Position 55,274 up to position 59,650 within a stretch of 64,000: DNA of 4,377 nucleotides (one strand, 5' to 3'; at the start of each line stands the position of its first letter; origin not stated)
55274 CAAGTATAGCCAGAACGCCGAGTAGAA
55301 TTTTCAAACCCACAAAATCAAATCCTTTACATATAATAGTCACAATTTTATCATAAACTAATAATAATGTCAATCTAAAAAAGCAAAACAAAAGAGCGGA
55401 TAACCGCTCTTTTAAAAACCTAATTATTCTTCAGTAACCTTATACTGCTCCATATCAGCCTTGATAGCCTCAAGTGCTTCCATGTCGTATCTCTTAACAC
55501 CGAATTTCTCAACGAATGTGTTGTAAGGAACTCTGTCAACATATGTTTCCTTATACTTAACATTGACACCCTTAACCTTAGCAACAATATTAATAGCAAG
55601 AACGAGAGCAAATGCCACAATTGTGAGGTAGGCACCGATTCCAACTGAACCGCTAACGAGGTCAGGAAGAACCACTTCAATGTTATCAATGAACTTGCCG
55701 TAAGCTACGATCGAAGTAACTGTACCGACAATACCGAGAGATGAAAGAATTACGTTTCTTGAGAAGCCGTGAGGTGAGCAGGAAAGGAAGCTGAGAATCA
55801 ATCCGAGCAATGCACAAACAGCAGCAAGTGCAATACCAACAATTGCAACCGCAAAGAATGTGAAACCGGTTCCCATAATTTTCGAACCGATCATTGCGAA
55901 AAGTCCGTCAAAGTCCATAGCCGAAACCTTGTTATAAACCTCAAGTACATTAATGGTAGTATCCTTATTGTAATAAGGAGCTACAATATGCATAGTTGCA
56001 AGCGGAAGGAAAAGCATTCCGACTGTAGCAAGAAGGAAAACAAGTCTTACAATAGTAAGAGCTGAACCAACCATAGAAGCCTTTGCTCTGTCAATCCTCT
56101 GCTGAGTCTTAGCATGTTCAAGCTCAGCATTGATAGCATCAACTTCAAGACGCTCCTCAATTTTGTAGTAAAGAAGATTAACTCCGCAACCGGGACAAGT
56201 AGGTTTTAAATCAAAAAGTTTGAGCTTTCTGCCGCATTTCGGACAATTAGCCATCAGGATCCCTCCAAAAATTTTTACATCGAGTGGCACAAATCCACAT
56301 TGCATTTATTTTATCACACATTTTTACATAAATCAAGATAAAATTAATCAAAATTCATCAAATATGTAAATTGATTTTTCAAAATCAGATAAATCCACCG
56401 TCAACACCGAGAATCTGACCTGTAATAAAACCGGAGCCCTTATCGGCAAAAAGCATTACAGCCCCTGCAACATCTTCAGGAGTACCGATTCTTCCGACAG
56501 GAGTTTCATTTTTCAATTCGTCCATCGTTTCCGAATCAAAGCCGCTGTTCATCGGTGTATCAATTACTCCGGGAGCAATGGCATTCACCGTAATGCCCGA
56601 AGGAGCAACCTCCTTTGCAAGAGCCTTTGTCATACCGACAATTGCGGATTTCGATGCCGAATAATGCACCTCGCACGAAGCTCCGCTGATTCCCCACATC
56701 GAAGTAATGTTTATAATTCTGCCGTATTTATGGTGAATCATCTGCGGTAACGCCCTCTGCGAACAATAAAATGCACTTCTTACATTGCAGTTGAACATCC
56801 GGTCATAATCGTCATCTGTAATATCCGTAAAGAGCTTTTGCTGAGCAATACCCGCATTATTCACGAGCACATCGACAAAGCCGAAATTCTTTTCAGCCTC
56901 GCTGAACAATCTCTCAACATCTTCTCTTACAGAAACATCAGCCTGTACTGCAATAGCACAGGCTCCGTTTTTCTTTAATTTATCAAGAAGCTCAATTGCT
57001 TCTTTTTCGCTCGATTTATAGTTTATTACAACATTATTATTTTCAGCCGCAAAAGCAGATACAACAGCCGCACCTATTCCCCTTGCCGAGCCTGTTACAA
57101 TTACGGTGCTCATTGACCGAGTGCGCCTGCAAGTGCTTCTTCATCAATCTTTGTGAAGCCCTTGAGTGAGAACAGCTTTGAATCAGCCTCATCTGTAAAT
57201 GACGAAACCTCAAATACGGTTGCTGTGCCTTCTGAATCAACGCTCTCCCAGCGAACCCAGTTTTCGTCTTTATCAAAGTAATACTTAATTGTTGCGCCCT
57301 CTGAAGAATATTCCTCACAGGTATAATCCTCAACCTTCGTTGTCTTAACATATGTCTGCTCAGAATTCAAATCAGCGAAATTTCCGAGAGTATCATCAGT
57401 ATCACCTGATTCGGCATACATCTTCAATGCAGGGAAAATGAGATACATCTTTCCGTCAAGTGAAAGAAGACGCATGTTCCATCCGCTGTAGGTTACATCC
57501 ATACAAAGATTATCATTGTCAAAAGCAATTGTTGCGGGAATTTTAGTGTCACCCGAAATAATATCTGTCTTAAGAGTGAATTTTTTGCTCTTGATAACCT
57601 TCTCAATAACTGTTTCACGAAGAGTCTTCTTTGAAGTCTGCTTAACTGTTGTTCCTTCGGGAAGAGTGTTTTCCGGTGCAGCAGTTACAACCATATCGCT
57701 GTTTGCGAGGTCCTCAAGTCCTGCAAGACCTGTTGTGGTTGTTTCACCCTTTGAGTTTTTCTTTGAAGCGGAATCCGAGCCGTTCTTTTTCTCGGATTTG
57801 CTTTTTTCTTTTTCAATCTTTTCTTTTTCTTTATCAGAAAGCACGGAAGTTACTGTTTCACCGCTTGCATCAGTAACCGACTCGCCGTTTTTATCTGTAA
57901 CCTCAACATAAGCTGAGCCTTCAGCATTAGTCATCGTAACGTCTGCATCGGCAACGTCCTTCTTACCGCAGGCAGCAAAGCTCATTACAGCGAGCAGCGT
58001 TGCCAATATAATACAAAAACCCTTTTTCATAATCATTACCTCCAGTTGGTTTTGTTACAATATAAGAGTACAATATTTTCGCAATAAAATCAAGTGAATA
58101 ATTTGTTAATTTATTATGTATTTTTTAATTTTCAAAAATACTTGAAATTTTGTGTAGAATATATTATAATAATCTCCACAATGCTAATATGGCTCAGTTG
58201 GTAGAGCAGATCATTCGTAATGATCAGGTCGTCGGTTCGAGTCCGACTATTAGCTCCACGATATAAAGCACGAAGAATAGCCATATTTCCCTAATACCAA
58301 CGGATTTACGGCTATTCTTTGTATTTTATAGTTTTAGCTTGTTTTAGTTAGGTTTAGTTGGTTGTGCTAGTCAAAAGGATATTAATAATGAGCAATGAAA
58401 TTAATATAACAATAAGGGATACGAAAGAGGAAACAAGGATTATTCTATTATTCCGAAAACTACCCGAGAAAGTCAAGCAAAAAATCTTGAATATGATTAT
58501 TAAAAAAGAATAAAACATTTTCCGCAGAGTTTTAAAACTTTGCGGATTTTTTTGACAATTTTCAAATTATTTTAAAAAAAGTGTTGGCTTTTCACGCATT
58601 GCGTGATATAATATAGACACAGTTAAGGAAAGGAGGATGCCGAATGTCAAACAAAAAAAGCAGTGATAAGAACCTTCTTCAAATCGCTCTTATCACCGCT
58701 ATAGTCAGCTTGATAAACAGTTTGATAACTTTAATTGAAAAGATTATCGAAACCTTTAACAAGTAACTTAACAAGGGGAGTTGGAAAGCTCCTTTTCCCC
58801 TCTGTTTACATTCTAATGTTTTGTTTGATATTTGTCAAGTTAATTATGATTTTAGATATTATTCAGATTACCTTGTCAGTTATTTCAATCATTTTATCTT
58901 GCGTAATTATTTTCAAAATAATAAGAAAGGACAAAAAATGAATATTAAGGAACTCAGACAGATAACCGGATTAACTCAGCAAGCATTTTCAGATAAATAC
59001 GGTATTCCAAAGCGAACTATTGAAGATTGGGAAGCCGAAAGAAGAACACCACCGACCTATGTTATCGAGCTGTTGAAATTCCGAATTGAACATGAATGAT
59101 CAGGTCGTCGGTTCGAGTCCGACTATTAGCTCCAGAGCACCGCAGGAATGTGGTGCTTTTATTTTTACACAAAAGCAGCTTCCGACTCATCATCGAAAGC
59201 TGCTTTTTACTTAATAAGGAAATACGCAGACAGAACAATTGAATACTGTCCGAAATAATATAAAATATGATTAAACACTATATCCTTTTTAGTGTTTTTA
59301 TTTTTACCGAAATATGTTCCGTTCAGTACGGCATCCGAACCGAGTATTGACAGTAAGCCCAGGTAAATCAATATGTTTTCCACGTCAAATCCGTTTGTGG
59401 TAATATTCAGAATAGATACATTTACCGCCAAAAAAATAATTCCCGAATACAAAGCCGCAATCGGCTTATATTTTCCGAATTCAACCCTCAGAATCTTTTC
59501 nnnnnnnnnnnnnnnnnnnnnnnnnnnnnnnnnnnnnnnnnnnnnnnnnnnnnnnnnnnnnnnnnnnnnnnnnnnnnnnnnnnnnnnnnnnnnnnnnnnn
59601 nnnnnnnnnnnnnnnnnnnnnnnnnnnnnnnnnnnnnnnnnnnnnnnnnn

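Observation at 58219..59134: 876-bp integrase-less insertion in tRNA-Thr(CGU) bounded by perfect 40-bp att-like direct repeats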

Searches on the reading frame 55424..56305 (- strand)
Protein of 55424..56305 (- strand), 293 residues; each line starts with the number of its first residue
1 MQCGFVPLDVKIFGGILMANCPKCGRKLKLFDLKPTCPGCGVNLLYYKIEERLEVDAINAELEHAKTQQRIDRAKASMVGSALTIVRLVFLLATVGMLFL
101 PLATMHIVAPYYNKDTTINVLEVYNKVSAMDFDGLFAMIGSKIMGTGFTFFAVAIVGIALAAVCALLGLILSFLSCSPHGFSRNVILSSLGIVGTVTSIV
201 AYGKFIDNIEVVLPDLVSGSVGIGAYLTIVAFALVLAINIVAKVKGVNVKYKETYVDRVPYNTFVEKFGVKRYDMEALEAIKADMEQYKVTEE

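Call 7: search_protein_families(library=pfam, proteins=[window:55424-56305:-], max_evalue=0.1)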
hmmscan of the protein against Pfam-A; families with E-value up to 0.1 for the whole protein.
window:55424-56305:- (293 aa): 6 families
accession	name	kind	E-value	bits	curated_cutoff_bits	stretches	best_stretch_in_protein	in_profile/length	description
PF13248.11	Zn_ribbon_3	-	0.0085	16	27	1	18-44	2-26/26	zinc-ribbon domain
PF13453.11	Zn_ribbon_TFIIB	-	0.015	15.1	22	0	20-32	1-13/41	Transcription factor zinc-finger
PF12760.12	Zn_ribbon_IS1595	-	0.034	14.5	25.4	0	34-51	18-34/46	Transposase zinc-ribbon domain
PF13005.12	zf-IS66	-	0.061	14.2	27.3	0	36-64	3-32/46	zinc-finger binding domain of transposase IS66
PF24460.1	DUF7575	-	0.07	13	28.5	0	19-28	4-13/28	Domain of unknown function (DUF7575)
PF21871.1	Gp6_C-III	-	0.083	13.4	27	0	54-85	40-71/76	Baseplate structural protein gp6, C-terminal domain III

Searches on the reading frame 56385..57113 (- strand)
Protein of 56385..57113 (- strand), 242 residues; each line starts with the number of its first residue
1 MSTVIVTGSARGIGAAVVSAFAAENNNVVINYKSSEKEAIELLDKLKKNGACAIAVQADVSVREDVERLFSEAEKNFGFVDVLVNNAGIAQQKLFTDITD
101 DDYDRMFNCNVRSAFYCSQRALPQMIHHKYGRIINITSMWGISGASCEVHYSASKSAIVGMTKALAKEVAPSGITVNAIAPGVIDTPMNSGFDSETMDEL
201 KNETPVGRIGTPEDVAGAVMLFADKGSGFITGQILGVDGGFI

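Call 7: search_protein_families(library=pfam, proteins=[window:56385-57113:-], max_evalue=0.1)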
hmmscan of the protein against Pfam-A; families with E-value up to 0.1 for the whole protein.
window:56385-57113:- (242 aa): 8 families
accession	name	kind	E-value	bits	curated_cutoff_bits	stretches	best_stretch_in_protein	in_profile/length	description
PF13561.12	adh_short_C2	-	7.2e-65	219.3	27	1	8-241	1-235/236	Enoyl-(Acyl carrier protein) reductase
PF00106.31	adh_short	-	1.8e-60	204.2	26.6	1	3-192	2-190/195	short chain dehydrogenase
PF08659.16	KR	-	4.7e-17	62.9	22.6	1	3-177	2-171/180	KR domain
PF23441.1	SDR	-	0.00015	21.7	27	1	152-240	164-254/258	SDR-like rossmann domain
PF01370.27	Epimerase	-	0.0013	18.7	20.9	1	4-74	1-64/240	NAD dependent epimerase/dehydratase family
PF02719.21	Polysacc_synt_2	-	0.028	14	20.2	1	4-74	1-77/293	Polysaccharide biosynthesis protein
PF05368.20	NmrA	-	0.04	14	27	1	2-94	3-89/298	NmrA-like family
PF08029.16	HisG_C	-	0.063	13.9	23.5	0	12-56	25-68/73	HisG, C-terminal domain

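Call 18: find_encoding_contigs(protein=window:56385-57113:-, flank=6000, max_places=10)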
Protein window:56385-57113:- (242 aa): 4 contigs read that carry it; 3 places shown.
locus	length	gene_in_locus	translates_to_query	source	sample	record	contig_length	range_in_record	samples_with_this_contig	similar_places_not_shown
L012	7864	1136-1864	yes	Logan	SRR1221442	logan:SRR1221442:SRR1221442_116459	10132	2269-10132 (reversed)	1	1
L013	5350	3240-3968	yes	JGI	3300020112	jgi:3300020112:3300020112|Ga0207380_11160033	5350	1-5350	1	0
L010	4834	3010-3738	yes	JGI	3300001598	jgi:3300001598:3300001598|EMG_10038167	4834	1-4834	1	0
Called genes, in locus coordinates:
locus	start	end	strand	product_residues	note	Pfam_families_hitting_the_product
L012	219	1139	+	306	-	-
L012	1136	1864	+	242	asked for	PF00106:adh_short, PF08659:KR, PF13561:adh_short_C2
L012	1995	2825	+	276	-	-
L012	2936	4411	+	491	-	PF01546:Peptidase_M20, PF07687:M20_dimer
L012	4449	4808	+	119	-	-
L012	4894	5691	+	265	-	PF00404:Dockerin_1, PF06725:3D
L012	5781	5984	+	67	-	PF01197:Ribosomal_L31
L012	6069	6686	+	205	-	PF01205:Impact_N, PF09186:DUF1949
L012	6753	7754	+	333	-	PF01966:HD, PF13286:HD_assoc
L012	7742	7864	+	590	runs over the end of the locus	PF01807:Zn_ribbon_DnaG, PF08275:DNAG_N, PF01751:Toprim, PF13155:Toprim_2, PF13362:Toprim_3, PF13662:Toprim_4, PF10410:DnaB_bind, PF00772:DnaB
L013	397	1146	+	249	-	PF07947:YhhN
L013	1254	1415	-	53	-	PF01381:HTH_3 (weak)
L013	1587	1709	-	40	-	-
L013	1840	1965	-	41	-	-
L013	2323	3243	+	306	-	-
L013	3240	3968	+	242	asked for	PF00106:adh_short, PF08659:KR, PF13561:adh_short_C2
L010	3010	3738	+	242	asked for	PF00106:adh_short, PF08659:KR, PF13561:adh_short_C2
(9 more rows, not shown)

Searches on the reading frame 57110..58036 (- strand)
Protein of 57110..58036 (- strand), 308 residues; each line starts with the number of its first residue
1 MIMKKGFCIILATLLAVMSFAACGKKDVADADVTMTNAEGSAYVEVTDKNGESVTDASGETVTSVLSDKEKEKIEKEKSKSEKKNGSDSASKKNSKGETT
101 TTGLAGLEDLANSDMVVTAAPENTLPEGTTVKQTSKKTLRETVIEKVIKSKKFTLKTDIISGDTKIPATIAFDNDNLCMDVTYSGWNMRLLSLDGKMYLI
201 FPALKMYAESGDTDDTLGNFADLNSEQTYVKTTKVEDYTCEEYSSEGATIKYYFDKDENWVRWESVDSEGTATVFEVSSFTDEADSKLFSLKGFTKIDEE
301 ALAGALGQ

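Call 7: search_protein_families(library=pfam, proteins=[window:57110-58036:-], max_evalue=0.1)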
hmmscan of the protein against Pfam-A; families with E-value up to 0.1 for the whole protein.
window:57110-58036:- (308 aa): 1 family
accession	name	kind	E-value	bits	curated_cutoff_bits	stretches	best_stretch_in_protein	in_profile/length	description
PF14059.11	DUF4251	-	0.011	16.2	27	0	18-54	92-127/133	Domain of unknown function (DUF4251)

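Call 83: find_encoding_contigs(protein=window:57110-58036:-, flank=5000, max_places=10)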
Protein window:57110-58036:- (308 aa): no gene with exactly this product is on record in the collection.

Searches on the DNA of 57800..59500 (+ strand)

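Call 8: search_dna_similar(query=window:58259-59094:+, collection=phages, mode=distant)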
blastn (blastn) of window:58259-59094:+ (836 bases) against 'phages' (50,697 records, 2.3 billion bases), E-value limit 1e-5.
No match.

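Call 9: search_dna_similar(query=window:58259-59094:+, collection=plasmids, mode=distant)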
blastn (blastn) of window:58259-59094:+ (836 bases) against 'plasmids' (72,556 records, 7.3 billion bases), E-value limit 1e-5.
No match.

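Call 56: search_rna_families(source=window, start=57800, end=59500, threshold=evalue, max_evalue=1)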
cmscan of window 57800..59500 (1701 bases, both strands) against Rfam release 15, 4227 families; matches with E-value up to 1: 4.
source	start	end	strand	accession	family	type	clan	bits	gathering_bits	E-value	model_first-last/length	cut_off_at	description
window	58183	58255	+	RF00005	tRNA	Gene; tRNA;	CL00001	71.1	29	4.2e-15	1-71/71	no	tRNA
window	59064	59164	+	RF02435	SpF41_sRNA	Gene; sRNA;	-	30.4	52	0.025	1-105/105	no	Streptococcus sRNA SpF41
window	58183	58256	-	RF04354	Plastid-ycf2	Cis-reg;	-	27.1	65.7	0.0059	1-75/75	no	Plastid-ycf2 5UTR RNA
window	58492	58551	+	RF04315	manA-II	Cis-reg;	-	21.1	100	1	1-147/147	no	manA_II ncRNA motif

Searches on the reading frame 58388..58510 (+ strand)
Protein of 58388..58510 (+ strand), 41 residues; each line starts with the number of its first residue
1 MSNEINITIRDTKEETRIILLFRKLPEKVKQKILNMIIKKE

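Call 7: search_protein_families(library=pfam, proteins=[window:58388-58510:+], max_evalue=0.1)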
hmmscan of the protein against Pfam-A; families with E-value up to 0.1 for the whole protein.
seq(41 aa): 0 families

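Call 47: find_homologous_proteins(query=window:58388-58510:+, max_evalue=10)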
Query seq(41 aa) (41 aa): 1 proteins with E <= 10 among 1 candidates.
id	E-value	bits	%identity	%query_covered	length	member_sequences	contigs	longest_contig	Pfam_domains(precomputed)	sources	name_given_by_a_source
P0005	2.9e-16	74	100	100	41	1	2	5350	-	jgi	-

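Call 73: search_protein_families(library=ncbifam, proteins=[window:58388-58510:+], max_evalue=1)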
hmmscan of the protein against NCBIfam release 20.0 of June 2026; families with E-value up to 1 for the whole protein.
seq(41 aa): 0 families

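Call 74: search_protein_families(library=padloc, proteins=[window:58388-58510:+], max_evalue=1)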
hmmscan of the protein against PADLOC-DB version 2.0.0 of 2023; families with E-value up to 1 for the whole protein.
seq(41 aa): 0 families

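Call 93: search_protein_representatives(protein=window:58388-58510:+)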
Query: 41 residues. Proteins with E-value up to 0.001 (for the whole library): 1; up to 1e-10: 1; up to 1e-30: 0. The best 1 are listed.
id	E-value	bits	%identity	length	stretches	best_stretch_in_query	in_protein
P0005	9.1e-17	73.7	100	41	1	1-41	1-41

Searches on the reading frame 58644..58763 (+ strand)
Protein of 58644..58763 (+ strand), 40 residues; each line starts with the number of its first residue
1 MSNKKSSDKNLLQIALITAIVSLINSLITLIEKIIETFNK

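Call 7: search_protein_families(library=pfam, proteins=[window:58644-58763:+], max_evalue=0.1)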
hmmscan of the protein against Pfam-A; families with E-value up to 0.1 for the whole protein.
seq(40 aa): 0 families

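Call 48: find_homologous_proteins(query=window:58644-58763:+, max_evalue=10)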
Query seq(40 aa) (40 aa): 1 proteins with E <= 10 among 2 candidates.
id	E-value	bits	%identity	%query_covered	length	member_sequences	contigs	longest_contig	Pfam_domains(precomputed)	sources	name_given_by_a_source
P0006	1.7e-14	68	100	100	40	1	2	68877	-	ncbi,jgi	-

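Call 73: search_protein_families(library=ncbifam, proteins=[window:58644-58763:+], max_evalue=1)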
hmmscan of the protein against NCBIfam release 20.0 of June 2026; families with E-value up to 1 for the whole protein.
seq(40 aa): 0 families

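Call 74: search_protein_families(library=padloc, proteins=[window:58644-58763:+], max_evalue=1)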
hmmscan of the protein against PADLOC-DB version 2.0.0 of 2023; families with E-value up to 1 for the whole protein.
seq(40 aa): 0 families
